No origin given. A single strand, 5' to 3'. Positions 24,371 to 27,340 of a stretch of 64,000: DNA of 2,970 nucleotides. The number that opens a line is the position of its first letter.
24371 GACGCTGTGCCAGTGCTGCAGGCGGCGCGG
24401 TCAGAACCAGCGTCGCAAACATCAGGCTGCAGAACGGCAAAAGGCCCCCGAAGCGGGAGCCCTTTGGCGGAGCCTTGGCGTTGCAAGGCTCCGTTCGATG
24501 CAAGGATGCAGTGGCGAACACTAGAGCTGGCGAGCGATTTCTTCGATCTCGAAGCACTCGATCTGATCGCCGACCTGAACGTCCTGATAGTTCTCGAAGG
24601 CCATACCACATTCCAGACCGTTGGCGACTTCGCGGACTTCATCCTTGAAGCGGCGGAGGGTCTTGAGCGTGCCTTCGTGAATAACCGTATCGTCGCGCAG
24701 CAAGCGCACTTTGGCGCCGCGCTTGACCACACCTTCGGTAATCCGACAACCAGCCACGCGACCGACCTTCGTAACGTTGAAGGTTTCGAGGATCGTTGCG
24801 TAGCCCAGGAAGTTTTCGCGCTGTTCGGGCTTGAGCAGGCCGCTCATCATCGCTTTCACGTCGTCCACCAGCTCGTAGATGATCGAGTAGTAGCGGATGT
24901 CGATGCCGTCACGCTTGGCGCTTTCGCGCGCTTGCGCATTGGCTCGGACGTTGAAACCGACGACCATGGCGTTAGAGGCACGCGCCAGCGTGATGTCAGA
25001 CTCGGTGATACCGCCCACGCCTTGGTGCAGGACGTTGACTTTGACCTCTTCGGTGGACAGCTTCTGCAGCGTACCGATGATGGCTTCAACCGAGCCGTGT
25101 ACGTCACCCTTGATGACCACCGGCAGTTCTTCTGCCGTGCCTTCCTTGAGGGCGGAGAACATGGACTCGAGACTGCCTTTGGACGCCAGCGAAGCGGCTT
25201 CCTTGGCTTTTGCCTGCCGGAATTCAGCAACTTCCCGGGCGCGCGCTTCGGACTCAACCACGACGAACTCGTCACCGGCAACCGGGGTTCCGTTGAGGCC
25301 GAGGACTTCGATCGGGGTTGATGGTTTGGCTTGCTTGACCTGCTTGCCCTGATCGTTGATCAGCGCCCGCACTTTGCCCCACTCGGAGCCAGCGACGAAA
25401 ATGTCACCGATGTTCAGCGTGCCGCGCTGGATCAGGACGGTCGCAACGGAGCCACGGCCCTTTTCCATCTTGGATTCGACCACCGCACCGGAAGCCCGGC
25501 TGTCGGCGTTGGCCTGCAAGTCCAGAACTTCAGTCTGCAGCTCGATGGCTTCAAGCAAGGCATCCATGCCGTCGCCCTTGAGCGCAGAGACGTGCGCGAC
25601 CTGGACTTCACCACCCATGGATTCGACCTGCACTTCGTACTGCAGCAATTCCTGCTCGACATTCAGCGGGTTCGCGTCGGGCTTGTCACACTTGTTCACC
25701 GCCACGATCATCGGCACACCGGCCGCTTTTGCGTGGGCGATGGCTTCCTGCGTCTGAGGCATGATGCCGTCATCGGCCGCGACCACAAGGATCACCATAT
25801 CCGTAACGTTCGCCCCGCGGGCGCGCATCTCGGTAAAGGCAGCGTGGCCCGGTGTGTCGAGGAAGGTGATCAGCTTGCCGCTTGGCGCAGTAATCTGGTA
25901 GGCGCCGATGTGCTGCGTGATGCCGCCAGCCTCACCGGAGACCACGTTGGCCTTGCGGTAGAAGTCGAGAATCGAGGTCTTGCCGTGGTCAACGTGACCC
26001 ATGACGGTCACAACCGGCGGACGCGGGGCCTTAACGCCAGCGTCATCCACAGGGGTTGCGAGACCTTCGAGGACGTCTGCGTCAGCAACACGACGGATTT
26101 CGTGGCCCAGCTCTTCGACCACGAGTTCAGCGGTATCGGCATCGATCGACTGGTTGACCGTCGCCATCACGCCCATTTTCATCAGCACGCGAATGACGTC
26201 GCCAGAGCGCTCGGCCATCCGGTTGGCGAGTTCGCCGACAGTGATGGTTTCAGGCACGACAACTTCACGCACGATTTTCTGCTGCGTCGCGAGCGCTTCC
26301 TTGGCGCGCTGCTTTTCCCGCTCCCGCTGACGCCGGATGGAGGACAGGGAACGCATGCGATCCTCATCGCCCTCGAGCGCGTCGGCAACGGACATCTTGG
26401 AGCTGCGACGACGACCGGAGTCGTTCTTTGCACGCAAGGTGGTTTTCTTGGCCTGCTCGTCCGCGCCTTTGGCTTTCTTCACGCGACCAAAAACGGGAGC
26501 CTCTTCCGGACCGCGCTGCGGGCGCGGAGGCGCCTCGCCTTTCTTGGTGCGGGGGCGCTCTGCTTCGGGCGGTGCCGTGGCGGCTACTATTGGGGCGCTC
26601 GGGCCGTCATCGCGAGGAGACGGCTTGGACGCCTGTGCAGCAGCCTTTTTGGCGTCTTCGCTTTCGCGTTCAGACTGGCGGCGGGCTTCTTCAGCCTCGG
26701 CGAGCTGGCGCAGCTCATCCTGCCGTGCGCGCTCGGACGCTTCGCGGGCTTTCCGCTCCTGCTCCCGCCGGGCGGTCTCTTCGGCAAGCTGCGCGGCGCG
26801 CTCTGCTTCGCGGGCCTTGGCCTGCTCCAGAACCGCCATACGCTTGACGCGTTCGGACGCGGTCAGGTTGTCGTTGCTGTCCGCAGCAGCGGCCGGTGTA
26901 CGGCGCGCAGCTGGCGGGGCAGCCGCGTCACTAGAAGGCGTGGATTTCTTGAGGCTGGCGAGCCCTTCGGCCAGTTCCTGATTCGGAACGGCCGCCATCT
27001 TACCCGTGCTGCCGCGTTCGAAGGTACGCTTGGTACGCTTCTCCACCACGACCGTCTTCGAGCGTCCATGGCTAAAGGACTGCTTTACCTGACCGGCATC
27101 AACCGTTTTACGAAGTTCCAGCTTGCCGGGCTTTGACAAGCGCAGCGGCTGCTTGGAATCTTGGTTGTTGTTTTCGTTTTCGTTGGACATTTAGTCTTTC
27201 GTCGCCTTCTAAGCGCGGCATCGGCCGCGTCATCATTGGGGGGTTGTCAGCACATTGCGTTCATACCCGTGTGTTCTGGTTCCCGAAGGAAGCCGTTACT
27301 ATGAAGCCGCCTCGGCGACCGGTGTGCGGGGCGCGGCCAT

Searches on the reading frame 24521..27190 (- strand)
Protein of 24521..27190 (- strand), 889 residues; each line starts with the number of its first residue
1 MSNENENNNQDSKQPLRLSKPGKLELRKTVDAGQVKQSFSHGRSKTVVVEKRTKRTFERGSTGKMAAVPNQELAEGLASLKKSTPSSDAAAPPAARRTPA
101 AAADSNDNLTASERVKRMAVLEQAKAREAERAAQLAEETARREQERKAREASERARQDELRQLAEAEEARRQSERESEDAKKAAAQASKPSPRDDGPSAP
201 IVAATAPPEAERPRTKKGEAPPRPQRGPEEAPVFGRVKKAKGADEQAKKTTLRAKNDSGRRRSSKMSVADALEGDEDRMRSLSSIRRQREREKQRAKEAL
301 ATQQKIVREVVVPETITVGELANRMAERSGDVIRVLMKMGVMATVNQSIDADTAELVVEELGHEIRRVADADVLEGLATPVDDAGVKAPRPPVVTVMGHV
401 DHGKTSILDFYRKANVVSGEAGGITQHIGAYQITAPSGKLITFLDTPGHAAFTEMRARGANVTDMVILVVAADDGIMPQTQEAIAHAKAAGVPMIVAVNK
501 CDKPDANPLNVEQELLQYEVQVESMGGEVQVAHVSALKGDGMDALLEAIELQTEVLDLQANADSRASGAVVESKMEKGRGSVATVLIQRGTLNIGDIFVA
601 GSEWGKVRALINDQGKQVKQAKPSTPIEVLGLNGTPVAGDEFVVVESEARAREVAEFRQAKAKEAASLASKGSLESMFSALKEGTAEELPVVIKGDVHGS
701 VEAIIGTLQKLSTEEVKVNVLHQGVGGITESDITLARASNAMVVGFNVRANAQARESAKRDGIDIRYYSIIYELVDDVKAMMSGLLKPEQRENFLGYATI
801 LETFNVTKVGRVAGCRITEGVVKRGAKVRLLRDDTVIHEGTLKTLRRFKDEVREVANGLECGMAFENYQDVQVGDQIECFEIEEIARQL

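Call 36: search_protein_families(library=pfam, proteins=[window:24521-27190:-], max_evalue=0.00001)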
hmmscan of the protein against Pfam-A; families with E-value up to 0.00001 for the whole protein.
window:24521-27190:- (889 aa): 7 families
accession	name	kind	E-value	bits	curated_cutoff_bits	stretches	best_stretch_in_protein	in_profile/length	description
PF11987.13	IF-2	-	2.3e-43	147.3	27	1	668-779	6-117/117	Translation-initiation factor 2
PF00009.33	GTP_EFTU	-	5.6e-36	124.3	26.5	1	420-550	51-183/188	Elongation factor Tu GTP binding domain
PF22042.2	EF-G_D2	-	1.1e-31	109.2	27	1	566-645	2-84/84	Elongation factor G domain 2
PF04760.21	IF2_N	-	1.1e-17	63.9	25.3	1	313-364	1-53/53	Translation initiation factor IF-2, N-terminal region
PF03144.31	GTP_EFTU_D2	-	1.3e-11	45.2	30.3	1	810-877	1-72/73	Elongation factor Tu domain 2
PF08364.16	IF2_assoc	-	6.5e-11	42.7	24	1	21-57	1-36/39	Bacterial translation initiation factor IF-2 associated region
PF01926.29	MMR_HSR1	-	8.6e-09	36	21.9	1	394-500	2-113/113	50S ribosome-binding GTPase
